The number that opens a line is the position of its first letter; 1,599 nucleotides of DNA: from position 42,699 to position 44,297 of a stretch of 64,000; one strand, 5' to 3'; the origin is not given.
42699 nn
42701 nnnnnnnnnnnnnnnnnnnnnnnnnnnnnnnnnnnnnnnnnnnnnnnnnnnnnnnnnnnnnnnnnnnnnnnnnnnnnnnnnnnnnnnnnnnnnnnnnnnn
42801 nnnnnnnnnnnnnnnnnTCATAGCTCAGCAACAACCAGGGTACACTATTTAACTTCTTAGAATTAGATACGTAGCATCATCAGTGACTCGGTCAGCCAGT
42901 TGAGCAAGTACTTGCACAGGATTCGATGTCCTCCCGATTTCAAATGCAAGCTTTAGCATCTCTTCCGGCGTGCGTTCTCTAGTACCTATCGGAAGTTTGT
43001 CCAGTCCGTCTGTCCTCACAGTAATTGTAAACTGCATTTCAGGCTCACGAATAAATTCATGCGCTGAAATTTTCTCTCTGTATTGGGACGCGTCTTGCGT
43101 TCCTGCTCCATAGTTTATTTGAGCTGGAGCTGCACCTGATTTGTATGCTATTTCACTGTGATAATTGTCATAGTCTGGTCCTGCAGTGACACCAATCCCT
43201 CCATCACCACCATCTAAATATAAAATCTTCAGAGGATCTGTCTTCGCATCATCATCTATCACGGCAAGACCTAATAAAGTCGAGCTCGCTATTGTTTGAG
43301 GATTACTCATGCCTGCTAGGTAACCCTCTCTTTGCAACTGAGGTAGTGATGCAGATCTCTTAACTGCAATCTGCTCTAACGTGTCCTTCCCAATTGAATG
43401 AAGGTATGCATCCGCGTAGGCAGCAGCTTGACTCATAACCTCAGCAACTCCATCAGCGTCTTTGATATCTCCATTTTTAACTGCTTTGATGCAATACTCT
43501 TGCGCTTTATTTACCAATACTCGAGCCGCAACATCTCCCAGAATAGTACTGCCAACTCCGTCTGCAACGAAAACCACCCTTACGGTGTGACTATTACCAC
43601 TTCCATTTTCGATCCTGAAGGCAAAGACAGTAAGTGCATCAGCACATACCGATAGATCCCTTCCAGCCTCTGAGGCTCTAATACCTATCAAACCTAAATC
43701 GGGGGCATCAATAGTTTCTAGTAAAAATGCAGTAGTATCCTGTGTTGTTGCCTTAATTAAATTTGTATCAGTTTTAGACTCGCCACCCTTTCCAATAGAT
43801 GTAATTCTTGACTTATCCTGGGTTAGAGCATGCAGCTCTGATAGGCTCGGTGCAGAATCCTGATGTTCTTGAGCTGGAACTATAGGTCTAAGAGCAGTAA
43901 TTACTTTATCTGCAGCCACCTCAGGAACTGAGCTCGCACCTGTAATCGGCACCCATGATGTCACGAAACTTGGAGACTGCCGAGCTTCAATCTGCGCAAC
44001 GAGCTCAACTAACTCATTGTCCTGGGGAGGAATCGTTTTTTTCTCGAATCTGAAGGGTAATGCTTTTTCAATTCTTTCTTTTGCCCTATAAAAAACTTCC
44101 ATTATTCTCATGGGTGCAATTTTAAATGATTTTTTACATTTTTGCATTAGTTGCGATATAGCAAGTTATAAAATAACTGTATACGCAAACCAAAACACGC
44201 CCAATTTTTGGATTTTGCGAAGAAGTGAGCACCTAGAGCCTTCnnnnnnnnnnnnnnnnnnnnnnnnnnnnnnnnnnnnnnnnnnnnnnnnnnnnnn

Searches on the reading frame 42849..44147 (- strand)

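Call 3: search_protein_families(library=pfam, proteins=[window:42849-44147:-], max_evalue=1)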
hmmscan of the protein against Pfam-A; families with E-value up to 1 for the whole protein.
window:42849-44147:- (432 aa): 3 families
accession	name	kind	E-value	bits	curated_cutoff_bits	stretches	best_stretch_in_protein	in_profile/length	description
PF13672.11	PP2C_2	-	1.7e-07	31.5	24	1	188-417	23-204/209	Protein phosphatase 2C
PF09242.17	FCSD-flav_bind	-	0.12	13.2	26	0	219-257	32-71/71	Flavocytochrome c sulphide dehydrogenase, flavin-binding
PF08403.15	AA_permease_N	-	0.16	12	21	1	94-126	34-65/70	Amino acid permease N-terminal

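Call 4: search_protein_families(library=ncbifam, proteins=[window:42849-44147:-], max_evalue=1)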
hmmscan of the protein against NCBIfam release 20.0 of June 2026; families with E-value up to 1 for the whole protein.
window:42849-44147:- (432 aa): 1 family
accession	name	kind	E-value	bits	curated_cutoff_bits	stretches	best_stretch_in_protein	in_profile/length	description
NF033484.1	Stp1_PP2C_phos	equivalog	0.00042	19.9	230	1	186-248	21-76/232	Stp1/IreP family PP2C-type Ser/Thr phosphatase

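Call 20: search_protein_families(library=phrogs, proteins=[window:42849-44147:-], max_evalue=1)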
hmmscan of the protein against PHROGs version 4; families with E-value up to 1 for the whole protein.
window:42849-44147:- (432 aa): 3 families
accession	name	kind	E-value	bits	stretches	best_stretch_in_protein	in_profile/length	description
phrog_37072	-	unknown function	0.19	12.5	1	188-234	11-57/226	-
phrog_20747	-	unknown function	0.22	12.8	1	210-251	20-61/86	-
phrog_30305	-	unknown function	0.25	12.6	1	199-238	14-51/103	-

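Call 21: search_protein_families(library=padloc, proteins=[window:42849-44147:-], max_evalue=1)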
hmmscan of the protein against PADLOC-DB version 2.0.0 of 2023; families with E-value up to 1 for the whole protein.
window:42849-44147:- (432 aa): 0 families
